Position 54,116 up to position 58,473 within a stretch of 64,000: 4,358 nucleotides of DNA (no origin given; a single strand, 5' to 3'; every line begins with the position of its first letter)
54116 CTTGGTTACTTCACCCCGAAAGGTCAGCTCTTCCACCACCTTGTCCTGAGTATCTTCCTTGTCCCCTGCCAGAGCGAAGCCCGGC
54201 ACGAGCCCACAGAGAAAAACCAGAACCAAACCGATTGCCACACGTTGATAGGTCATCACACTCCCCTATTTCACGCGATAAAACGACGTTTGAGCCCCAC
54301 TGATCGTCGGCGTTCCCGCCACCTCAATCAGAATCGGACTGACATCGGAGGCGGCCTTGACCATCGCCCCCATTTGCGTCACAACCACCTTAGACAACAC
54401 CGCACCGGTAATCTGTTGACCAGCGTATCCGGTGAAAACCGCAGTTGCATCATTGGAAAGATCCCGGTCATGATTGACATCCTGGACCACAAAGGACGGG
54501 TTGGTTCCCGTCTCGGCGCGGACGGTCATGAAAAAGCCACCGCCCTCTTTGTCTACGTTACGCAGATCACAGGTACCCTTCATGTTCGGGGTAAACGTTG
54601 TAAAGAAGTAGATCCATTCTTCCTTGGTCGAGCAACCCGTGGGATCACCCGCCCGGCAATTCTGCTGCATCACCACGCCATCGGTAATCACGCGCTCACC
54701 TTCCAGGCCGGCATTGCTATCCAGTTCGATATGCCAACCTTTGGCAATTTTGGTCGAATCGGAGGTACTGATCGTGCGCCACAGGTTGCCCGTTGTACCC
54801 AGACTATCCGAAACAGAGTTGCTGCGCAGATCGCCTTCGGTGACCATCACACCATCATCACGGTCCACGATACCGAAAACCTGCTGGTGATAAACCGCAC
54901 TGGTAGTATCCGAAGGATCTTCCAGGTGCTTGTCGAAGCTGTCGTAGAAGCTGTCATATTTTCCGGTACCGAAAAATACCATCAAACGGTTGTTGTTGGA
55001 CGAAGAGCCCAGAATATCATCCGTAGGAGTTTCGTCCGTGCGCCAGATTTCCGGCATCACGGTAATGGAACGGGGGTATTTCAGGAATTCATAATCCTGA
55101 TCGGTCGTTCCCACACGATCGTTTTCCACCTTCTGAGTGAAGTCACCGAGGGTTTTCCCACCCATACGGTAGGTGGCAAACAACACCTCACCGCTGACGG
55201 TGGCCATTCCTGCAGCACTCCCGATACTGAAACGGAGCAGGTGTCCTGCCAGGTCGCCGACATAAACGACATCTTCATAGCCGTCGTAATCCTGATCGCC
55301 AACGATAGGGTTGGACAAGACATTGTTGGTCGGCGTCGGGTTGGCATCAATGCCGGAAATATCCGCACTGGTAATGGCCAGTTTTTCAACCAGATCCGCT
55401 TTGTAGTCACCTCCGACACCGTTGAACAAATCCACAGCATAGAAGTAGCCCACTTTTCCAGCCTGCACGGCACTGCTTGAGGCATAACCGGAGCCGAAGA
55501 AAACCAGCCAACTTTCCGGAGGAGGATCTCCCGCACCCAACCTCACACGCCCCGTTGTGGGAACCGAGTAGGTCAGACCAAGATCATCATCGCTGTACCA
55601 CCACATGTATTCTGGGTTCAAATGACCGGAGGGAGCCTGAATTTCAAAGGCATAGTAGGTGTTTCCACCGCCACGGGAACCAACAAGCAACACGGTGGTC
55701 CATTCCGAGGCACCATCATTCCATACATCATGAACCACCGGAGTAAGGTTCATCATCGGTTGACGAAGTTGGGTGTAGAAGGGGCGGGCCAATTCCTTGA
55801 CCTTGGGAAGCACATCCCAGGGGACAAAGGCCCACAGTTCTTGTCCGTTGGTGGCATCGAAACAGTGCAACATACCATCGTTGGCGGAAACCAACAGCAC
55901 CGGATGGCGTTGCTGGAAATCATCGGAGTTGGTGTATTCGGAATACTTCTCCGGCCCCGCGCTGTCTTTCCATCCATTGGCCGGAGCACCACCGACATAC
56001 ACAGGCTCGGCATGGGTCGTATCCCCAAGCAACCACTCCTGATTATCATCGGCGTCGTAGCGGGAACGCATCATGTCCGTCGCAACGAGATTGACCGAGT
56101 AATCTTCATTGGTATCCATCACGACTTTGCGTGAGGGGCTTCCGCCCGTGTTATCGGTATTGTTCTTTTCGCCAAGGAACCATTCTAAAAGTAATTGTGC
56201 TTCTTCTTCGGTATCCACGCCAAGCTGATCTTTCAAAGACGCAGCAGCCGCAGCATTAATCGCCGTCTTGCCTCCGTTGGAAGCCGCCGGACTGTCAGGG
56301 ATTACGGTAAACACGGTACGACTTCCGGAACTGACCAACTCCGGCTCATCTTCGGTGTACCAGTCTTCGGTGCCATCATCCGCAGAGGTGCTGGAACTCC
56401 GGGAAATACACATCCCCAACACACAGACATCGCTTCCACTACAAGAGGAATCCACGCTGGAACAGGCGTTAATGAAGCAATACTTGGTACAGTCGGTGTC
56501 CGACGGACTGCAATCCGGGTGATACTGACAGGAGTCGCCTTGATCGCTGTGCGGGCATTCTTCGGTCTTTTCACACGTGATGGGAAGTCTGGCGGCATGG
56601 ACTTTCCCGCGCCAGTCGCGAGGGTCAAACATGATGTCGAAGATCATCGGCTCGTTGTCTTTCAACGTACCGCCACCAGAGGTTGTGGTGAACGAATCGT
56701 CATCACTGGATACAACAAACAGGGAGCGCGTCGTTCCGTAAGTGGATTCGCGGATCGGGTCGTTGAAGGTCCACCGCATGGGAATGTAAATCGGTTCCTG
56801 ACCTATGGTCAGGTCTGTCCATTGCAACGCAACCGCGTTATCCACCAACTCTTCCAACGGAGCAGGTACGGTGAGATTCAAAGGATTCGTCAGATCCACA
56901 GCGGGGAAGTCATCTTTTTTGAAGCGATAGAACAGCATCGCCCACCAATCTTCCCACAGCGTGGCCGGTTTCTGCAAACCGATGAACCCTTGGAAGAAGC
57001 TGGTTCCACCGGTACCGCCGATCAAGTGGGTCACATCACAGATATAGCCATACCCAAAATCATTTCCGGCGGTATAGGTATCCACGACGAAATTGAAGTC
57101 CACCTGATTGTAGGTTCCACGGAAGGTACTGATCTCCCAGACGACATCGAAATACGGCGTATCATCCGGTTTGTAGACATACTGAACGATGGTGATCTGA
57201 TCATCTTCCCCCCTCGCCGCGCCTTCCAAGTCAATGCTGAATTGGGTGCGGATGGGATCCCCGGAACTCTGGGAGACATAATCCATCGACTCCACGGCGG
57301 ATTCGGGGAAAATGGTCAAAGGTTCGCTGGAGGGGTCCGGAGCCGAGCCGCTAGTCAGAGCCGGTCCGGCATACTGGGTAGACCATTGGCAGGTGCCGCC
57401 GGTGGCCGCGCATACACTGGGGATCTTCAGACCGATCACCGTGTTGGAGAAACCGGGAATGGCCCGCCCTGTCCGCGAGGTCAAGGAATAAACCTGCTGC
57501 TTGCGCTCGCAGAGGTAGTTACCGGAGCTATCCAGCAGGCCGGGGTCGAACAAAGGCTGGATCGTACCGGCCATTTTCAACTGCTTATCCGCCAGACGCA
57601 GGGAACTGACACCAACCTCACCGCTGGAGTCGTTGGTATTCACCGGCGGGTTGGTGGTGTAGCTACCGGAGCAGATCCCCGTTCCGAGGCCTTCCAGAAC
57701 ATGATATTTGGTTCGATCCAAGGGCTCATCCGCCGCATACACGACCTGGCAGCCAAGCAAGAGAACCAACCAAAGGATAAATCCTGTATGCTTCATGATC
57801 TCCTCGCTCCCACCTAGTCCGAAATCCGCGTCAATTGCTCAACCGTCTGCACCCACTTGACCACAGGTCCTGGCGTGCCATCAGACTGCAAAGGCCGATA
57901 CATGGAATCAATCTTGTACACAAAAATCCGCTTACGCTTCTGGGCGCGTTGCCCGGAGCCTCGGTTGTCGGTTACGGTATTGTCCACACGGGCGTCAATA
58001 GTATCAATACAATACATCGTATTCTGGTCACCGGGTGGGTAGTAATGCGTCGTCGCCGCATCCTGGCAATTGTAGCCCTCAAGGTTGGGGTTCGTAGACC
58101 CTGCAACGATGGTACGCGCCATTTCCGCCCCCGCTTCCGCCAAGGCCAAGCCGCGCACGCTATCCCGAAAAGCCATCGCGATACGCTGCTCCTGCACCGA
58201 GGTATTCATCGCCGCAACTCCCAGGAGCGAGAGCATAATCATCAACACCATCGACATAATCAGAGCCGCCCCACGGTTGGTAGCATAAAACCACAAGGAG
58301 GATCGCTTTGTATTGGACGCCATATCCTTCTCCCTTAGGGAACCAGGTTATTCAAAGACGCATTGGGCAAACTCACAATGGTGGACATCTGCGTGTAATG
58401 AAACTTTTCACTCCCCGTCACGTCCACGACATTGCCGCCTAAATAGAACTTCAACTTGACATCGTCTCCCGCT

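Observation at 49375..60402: Minor-pilin/PilY1 operon runs straight into a 143-aa protein, a 1,388-aa Cys-rich lipoprotein and the giant protein - a possible type IV pilus-coupled surface system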

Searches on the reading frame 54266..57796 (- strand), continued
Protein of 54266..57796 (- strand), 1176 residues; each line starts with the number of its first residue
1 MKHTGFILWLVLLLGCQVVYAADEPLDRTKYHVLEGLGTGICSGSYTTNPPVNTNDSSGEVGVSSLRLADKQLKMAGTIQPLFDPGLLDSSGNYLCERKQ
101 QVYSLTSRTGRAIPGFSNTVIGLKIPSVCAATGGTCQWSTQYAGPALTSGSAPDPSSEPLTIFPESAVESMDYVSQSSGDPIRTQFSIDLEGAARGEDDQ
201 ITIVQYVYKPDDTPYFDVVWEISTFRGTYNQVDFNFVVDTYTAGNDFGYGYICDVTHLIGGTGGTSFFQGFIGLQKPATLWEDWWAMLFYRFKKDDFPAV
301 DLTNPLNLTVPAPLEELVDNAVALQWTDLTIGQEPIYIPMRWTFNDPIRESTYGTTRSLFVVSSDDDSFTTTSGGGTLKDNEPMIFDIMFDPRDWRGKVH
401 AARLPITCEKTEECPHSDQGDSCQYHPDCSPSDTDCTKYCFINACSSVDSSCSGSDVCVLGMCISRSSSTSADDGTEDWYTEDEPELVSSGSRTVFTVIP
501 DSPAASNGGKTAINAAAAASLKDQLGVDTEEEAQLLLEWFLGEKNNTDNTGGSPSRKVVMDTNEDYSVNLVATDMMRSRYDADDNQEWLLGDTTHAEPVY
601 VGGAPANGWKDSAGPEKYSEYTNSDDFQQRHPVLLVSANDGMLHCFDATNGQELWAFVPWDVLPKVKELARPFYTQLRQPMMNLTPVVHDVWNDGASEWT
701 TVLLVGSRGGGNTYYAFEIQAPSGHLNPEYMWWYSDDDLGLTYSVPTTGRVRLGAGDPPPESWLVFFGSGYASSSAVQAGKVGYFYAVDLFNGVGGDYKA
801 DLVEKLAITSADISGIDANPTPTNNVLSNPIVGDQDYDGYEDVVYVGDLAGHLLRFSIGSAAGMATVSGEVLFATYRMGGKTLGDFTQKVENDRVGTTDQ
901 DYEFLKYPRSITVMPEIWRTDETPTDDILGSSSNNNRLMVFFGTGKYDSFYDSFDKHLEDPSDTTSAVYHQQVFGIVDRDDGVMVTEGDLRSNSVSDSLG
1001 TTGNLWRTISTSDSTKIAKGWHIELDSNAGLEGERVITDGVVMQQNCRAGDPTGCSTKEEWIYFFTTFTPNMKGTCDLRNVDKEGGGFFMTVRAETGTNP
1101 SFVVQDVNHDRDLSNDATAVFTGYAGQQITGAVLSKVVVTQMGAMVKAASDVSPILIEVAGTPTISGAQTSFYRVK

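Call 47: find_related_loci(query=A2, collection=genome_contigs, flank=10000)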
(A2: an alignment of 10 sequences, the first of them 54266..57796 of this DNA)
Query A2 (1176 aa) in genome_contigs; peptide patterns used: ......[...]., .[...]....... (x = any residue, [..] = any of these).
34 stretches matched a pattern; 10 encode a relative of the query (tblastn E <= 1e-3); 9 distinct loci.
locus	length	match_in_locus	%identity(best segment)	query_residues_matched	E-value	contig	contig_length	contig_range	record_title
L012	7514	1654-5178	42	1-1176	0e+0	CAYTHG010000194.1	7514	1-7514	MAG TPA_asm: uncultured Myxococcales bacterium isolate binchicken_co47_165 genome assembly, contig: NODE_7818_length_751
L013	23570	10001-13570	40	57-1176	0e+0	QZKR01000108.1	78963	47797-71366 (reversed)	MAG: Myxococcales bacterium isolate SURF_8 Ga0104751_1000300, whole genome shotgun sequence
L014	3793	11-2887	43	214-1176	0e+0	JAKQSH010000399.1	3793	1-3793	MAG: Deltaproteobacteria bacterium isolate USMO_metabat.105_sub k141_714925, whole genome shotgun sequence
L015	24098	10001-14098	37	5-1175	0e+0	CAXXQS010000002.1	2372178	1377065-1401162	MAG: Myxococcota bacterium isolate 4c7ae828-ac37-49c6-a807-d9517c02c23a genome assembly, contig: contig_2, whole genome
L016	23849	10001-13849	41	1-1176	0e+0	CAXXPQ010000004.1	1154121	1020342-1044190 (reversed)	MAG: Myxococcota bacterium isolate 47235228-1a69-4079-bee5-5cff8c319118 genome assembly, contig: contig_4, whole genome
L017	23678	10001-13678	31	22-1176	3e-161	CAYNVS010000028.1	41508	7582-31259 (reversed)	MAG TPA_asm: uncultured Myxococcales bacterium isolate binchicken_co20_60 genome assembly, contig: NODE_2111_length_4150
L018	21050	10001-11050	29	630-1042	5e-27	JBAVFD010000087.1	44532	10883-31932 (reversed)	MAG: Thiobacillus sp. isolate MFD04286_ilm_asm_bin32 k127_7496, whole genome shotgun sequence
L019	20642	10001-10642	26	590-770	2e-14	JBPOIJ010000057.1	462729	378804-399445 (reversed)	MAG: Myxococcota bacterium isolate MAG_545 c_000000506528, whole genome shotgun sequence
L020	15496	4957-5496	31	630-774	2e-7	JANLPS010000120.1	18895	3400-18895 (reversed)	MAG: Archangium sp. isolate OTE_38_metabat_310 OTE_38_k141_1461859, whole genome shotgun sequence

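Call 82: find_related_loci(query=A2, collection=metagenome_contigs, flank=10000)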
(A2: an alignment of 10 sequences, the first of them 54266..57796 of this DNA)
Query A2 (1176 aa) in metagenome_contigs; peptide patterns used: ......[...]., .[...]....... (x = any residue, [..] = any of these).
52 stretches matched a pattern; 13 encode a relative of the query (tblastn E <= 1e-3); 13 distinct loci.
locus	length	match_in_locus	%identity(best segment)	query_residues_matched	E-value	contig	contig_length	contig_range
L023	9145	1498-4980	41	11-1176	0e+0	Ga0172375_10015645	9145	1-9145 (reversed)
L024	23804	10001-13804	40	6-1176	0e+0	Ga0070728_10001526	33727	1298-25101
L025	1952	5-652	47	214-430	4e-59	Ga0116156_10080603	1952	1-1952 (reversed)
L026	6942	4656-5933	28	533-1042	6e-35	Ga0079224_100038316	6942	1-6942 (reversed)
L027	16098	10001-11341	28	556-1089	3e-32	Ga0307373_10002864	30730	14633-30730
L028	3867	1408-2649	27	585-1111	8e-32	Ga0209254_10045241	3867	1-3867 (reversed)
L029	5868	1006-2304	27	590-1047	1e-29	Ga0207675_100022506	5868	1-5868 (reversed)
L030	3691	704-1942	26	590-1047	4e-28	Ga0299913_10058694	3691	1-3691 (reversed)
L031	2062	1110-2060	29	1-283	4e-28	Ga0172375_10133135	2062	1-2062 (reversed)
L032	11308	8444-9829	26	486-1042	3e-26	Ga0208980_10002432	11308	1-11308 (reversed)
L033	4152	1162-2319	28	585-1037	4e-23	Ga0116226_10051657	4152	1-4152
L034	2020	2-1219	26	651-1110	1e-19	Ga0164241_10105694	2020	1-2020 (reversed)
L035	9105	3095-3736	26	590-770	1e-14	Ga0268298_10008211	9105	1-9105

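Call 93: predict_structure(alignment_id=A2)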
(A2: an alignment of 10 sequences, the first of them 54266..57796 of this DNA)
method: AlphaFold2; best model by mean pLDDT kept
length: 1176 residues; sequences in the alignment: 10
mean_pLDDT: 52.9   pTM: 0.58
mean pLDDT of the five models: 52.9, 50.8, 49.5, 49.1, 48.6
residues with pLDDT >= 90: 22; 70-90: 287; 50-70: 279; < 50: 588
segments of 3 or more residues with pLDDT < 50: 1-6, 8-10, 12-119, 130-181, 192-196, 209-214, 239-322, 342-383, 387-399, 447-449, 467-492, 503-508, 544-598, 602-613, 671-682, 723-725, 772-780, 820-822, 890-904, 946-969, 999-1004, 1027-1034, 1048-1057, 1069-1086, 1103-1122, 1130-1136, 1147-1154, 1160-1176
pLDDT, mean of each block of 10 residues (from residue 1): 42 36 27 26 31 28 32 31 36 38 31 40 59 38 27 26 32 42 59 53 61 51 75 59 32 22 28 45 36 30 31 27 61 68 34 29 36 38 49 43 64 70 69 60 62 62 55 37 34 66 55 74 75 67 43 33 35 31 28 40 44 59 66 63 68 73 61 33 64 77 69 77 61 78 72 75 82 43 83 68 87 74 66 79 85 88 82 80 63 37 53 78 61 82 56 29 37 83 82 68 56 66 63 53 58 49 66 26 48 79 45 32 54 48 50 49 35 30
secondary structure, 60 per line:
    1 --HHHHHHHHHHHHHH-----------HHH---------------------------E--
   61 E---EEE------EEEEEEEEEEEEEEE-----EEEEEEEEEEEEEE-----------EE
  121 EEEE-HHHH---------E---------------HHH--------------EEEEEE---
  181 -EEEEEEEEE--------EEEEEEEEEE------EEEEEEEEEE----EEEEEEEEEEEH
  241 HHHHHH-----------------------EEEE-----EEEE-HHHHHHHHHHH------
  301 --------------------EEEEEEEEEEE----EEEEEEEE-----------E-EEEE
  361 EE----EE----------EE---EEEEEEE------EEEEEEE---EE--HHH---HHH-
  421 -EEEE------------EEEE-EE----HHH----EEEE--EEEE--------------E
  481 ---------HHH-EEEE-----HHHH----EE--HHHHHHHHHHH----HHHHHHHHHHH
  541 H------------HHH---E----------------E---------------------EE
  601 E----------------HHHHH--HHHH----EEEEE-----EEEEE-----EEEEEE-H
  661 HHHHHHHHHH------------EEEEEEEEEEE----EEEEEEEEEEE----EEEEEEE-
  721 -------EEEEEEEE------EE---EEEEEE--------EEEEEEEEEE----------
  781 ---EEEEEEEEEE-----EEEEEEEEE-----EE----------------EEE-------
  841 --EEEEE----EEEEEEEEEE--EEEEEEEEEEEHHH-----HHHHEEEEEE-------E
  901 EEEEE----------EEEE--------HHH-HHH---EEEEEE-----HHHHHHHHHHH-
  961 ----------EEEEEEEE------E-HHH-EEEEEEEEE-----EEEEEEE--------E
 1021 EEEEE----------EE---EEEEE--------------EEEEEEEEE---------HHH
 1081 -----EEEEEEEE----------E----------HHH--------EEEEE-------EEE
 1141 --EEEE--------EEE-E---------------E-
elements in order (helices of 4 or more, strands of 3 or more residues): H3-16 E65-67 E74-88 E94-107 E119-124 H126-129 E172-177 E182-190 E199-208 E215-224 E229-239 H240-246 E270-273 E279-282 H284-294 E321-331 E336-343 E357-362 E384-390 E397-403 E422-425 E438-441 E456-459 E462-465 E494-497 H503-506 H515-525 H530-541 E599-601 H618-622 H625-628 E633-637 E643-647 E653-658 H660-670 E683-693 E698-708 E713-719 E728-735 E747-752 E761-770 E784-793 E799-807 E831-833 E843-847 E852-861 E864-874 H883-886 E887-892 E900-905 E916-919 E938-943 H949-959 E971-978 E991-999 E1005-1011 E1020-1025 E1041-1045 E1060-1068 E1086-1093 E1126-1130 E1138-1140 E1143-1146 E1155-1157

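Call 95: fold_search(model_id=the predicted structure, library=pdb)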
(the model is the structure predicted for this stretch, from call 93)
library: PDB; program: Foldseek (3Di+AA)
matches with E <= 10: 398; with E <= 0.001: 93
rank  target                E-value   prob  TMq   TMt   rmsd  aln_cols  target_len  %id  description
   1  3hx6_B                4.7e-19  1.00  0.30  0.66   7.3       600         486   23  Crystal structure of Pseudomonas aeruginosa PilY1 C-terminal domain (released 2010-01-26)
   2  3hx6_A                3.5e-18  1.00  0.31  0.67   7.3       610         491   22  Crystal structure of Pseudomonas aeruginosa PilY1 C-terminal domain (released 2010-01-26)
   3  8u17_E                1.9e-06  0.96  0.10  0.13  22.7       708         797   11  The ternary complex structure of DDB1-CRBN-SALL4(ZF1,2)-long bound to Pomalidomide (released 2023-12-27)
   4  9oty_A                2.2e-06  0.98  0.10  0.13  22.4       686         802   10  DDB1-CRBN with CK1 alpha, SB-405483, and DEG-47: composite map and model submission (released 2025-11-19)
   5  9hpi_A                2.6e-06  0.95  0.09  0.12  22.1       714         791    9  Cryo-EM structure of DDB1dB-CRBN-MRT-0031619, conformation 1 (released 2025-12-03)
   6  9ivd_A                4.1e-06  0.92  0.09  0.12  22.4       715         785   10  Cryo-EM structure of CyclinD1 bound AMBRA1-DDB1 (released 2025-04-23)
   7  8ov6_A                4.7e-06  0.85  0.10  0.12  20.6       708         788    9  Ternary structure of intramolecular bivalent glue degrader IBG1 bound to BRD4 and DCAF16:DDB1deltaBPB (released 2023-05-17)
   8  8g46_A                5.2e-06  0.91  0.10  0.13  22.1       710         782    9  Cryo-EM structure of DDB1deltaB-DDA1-DCAF16-BRD4(BD2)-MMH2 (released 2023-03-08)
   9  9dqd_B                5.5e-06  0.95  0.10  0.13  22.5       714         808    9  cryo-EM structure of human Cereblon/DDB1 in complex with a non-traditional CRBN binder (released 2024-12-25)
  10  6h0g_A                6.1e-06  0.96  0.10  0.13  21.8       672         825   10  Structure of the DDB1-CRBN-pomalidomide complex bound to ZNF692(ZF4) (released 2018-11-07)
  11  9q2d_C                6.4e-06  0.92  0.09  0.13  22.4       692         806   10  Cryo-EM structure of ternary complex Ikaros-ZF2:CC-885:CRBN:DDB1 (molecular glue degrader) (released 2025-10-01)
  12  8u17_B                8.2e-06  0.93  0.10  0.13  22.2       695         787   11  The ternary complex structure of DDB1-CRBN-SALL4(ZF1,2)-long bound to Pomalidomide (released 2023-12-27)
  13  9lto_S                8.7e-06  0.93  0.10  0.14  21.9       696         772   10  Cryo-EM structure of DDB1-DDA1-DET1-Ube2e2 complex (released 2026-01-28)
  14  9dww_D                9.6e-06  0.90  0.09  0.12  21.6       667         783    9  Ternary complex of CRBN-DDB1-PDE6D with FPFT-2216 (released 2025-08-06)
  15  9saf_A                1.1e-05  0.95  0.10  0.13  22.0       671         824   10  Ternary PROTAC-mediated complex of BRD4-BD1/CRBN/DDB1 and JQ1-AcQ bifunctional degrader (released 2025-10-01)
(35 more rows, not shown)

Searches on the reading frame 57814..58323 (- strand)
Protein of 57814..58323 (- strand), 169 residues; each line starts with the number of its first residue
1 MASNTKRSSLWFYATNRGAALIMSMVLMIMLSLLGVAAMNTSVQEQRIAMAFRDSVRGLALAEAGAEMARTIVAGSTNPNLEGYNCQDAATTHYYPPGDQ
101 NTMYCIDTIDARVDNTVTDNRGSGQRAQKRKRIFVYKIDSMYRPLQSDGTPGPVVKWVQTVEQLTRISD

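Call 4: search_protein_families(library=pfam, proteins=[window:57814-58323:-], max_evalue=0.01)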
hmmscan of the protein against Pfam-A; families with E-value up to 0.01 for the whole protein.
window:57814-58323:- (169 aa): 1 family
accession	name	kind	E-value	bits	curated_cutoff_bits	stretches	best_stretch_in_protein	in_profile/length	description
PF14341.11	PilX_N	-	4.1e-12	46.3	25.5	1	17-66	1-50/51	PilX N-terminal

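Call 18: search_protein_families(library=ncbifam, proteins=[window:57814-58323:-], max_evalue=0.01)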
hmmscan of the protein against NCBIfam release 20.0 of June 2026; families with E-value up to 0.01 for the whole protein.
window:57814-58323:- (169 aa): 2 families
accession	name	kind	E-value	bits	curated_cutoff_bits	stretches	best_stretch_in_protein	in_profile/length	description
NF037980.1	T2SS_GspK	equivalog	0.0015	18.2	130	1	17-92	2-79/307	type II secretion system minor pseudopilin GspK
TIGR02600.1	Verru_Chthon_A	subfamily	0.0028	15.6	332.3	1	18-79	1-62/1296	Verru_Chthon cassette protein A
